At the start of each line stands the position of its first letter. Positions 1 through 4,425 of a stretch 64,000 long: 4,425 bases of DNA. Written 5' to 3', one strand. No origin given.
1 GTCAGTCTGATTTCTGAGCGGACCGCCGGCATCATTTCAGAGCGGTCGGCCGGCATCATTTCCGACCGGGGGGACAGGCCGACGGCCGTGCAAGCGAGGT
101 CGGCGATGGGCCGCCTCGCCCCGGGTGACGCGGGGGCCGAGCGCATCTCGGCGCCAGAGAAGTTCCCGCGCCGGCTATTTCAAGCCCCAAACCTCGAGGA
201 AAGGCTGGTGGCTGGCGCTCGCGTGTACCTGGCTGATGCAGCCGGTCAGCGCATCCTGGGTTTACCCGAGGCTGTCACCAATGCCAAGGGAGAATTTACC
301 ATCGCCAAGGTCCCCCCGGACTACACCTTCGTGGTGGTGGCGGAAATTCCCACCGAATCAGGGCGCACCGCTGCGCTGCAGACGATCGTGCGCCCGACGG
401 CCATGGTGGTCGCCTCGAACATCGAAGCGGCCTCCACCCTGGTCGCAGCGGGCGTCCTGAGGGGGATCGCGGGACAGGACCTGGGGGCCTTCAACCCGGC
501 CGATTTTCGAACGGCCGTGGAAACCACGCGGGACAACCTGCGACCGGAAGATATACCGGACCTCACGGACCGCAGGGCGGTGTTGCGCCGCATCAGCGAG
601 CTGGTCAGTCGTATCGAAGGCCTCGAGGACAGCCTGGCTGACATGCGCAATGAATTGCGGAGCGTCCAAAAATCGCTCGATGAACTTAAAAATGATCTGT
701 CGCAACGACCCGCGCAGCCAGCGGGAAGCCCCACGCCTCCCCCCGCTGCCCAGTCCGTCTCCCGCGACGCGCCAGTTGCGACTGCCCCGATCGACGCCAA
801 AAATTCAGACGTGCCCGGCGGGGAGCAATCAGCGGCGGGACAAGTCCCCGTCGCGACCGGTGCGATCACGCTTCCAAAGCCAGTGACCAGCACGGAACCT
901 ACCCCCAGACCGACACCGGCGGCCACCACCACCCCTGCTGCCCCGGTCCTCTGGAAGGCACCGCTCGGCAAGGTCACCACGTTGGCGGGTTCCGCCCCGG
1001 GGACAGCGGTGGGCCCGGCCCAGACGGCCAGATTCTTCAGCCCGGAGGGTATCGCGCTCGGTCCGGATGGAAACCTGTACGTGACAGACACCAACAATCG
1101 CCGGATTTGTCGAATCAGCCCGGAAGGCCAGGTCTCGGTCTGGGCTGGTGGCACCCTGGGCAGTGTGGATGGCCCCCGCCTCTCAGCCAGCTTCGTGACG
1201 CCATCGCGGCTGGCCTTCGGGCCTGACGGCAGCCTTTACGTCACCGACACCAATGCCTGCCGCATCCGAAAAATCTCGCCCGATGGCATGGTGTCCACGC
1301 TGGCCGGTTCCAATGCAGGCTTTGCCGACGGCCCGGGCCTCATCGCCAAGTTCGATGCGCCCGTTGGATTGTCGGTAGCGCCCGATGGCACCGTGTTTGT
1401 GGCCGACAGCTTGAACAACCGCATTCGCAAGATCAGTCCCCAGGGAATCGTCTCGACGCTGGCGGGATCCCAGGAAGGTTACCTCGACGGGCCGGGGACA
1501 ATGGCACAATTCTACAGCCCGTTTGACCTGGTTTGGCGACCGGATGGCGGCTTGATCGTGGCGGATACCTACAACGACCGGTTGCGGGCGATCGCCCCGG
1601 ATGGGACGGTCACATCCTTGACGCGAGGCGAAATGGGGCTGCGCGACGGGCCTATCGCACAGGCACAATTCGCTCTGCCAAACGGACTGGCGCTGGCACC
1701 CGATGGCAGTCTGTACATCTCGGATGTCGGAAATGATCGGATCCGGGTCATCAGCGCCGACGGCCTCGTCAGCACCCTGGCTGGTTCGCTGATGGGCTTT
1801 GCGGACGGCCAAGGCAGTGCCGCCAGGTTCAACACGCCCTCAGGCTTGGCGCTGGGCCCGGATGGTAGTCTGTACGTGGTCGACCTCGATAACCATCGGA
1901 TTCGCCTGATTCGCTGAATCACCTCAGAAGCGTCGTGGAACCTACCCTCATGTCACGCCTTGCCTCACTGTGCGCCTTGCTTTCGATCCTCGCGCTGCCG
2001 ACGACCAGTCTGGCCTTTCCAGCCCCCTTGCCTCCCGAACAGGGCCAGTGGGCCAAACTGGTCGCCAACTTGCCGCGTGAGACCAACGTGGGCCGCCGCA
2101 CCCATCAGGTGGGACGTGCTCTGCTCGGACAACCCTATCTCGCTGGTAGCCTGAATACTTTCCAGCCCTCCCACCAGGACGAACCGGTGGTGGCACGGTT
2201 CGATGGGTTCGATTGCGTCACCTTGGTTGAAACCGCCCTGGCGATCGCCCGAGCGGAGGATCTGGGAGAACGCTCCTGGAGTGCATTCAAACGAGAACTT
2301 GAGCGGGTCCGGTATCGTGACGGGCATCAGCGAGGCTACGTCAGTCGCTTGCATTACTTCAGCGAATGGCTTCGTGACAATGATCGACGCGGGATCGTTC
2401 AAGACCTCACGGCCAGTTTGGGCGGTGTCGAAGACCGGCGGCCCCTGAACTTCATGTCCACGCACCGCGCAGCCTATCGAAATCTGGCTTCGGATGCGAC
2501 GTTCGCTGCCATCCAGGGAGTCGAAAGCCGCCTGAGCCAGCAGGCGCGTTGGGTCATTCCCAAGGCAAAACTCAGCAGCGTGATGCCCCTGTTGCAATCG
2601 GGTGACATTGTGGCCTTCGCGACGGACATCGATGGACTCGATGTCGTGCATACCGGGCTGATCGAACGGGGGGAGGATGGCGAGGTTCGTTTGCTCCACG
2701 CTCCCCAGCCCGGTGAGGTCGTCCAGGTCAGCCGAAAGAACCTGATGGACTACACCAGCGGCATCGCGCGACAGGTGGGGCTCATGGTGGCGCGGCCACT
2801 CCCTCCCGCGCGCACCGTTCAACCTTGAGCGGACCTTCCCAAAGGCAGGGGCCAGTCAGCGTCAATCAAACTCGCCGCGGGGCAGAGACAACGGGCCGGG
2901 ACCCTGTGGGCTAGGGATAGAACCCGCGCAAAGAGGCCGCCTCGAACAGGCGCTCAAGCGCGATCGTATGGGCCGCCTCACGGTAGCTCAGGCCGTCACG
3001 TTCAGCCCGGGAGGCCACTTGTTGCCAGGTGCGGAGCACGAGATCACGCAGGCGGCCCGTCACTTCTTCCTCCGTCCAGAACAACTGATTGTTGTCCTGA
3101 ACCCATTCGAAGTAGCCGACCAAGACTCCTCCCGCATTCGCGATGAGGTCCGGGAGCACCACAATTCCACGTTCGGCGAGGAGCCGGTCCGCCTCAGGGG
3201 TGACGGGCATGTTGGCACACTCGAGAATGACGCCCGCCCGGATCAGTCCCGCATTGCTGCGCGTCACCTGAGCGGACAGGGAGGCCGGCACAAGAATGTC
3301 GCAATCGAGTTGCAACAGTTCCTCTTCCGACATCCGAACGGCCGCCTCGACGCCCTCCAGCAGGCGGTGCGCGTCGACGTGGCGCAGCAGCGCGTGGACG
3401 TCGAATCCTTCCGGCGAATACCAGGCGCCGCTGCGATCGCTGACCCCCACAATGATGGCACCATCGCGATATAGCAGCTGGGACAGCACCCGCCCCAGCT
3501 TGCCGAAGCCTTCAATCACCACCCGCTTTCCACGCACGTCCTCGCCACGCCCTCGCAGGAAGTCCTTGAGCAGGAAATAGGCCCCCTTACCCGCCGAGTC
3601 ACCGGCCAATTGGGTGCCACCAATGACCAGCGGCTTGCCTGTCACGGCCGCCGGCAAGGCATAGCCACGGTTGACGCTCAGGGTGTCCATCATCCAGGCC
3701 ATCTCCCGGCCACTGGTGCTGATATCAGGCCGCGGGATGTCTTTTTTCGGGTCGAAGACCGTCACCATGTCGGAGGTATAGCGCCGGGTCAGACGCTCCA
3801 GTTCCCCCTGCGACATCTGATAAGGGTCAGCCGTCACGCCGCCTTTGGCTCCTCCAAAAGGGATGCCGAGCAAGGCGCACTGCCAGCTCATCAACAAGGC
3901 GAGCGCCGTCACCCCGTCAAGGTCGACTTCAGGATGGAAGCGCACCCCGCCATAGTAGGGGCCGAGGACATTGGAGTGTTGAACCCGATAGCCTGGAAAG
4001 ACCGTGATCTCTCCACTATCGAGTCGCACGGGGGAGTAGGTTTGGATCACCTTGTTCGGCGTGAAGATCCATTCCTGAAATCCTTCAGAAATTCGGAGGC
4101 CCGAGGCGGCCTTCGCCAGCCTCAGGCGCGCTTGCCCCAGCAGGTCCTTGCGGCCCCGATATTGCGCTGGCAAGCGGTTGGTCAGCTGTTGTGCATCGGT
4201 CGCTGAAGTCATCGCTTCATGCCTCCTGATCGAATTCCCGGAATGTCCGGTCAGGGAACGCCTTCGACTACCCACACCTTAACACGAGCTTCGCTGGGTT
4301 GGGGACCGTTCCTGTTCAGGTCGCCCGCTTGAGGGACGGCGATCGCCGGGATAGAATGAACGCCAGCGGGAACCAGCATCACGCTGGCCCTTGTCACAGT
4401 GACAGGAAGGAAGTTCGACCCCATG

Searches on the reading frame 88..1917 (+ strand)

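Call 90: search_protein_families(library=pfam, proteins=[window:88-1917:+], max_evalue=0.0001)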
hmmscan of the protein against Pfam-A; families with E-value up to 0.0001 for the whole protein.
window:88-1917:+ (609 aa): 7 families
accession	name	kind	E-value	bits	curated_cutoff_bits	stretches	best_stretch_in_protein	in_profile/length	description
PF01436.27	NHL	-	1.2e-36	123.3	20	2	581-606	1-26/28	NHL repeat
PF25021.1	TEN_NHL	-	3.7e-35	122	27.1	1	362-405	23-64/357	Teneurin NHL domain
PF24684.1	Vgb_lyase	-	3.3e-20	72.5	50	1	318-456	98-214/290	Virginiamycin B lyase family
PF08450.18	SGL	-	2.5e-11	44.1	26.3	1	379-606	10-208/246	SMP-30/Gluconolactonase/LRE-like region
PF23500.1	DUF7133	-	2.8e-11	43.8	27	0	583-603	330-350/385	Domain of unknown function (DUF7133)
PF13449.12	Phytase-like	-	9.8e-08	32.7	27.6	0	313-349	64-100/284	Esterase-like activity of phytase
PF20067.5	SSL_N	-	2e-06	28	18.9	0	319-334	23-38/46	Strictosidine synthase-like, N-terminal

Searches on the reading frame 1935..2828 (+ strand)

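Call 90: search_protein_families(library=pfam, proteins=[window:1935-2828:+], max_evalue=0.0001)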
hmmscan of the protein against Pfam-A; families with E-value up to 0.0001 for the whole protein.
window:1935-2828:+ (297 aa): 1 family
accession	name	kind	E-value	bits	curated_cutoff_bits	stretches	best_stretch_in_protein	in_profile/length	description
PF07313.18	AmiA-like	-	3.7e-44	151.1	27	1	58-274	1-196/202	N-acetylmuramoyl-L-alanine amidase-like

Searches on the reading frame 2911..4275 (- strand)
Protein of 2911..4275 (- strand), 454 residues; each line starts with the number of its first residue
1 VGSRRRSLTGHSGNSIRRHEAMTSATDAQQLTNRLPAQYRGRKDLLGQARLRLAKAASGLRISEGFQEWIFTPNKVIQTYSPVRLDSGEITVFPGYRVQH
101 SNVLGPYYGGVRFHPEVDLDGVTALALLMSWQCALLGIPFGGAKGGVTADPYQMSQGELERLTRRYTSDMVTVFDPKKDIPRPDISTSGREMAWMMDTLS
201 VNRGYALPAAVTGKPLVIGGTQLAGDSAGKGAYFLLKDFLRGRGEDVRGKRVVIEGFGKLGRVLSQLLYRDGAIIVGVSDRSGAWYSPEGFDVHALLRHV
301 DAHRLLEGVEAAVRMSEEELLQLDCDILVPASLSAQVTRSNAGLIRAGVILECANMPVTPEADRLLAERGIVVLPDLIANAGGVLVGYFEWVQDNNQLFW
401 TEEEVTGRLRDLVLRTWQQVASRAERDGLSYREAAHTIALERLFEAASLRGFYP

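Call 15: search_protein_families(library=pfam, proteins=[window:2911-4275:-], max_evalue=0.001)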
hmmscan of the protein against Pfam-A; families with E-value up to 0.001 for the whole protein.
window:2911-4275:- (454 aa): 2 families
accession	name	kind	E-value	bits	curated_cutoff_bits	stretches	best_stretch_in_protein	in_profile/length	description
PF00208.27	ELFV_dehydrog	-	1.9e-61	208.3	23.4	1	219-451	1-241/241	Glutamate/Leucine/Phenylalanine/Valine dehydrogenase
PF02812.23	ELFV_dehydrog_N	-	2.4e-48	163.5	25.3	1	73-200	1-128/129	Glu/Leu/Phe/Val dehydrogenase, dimerisation domain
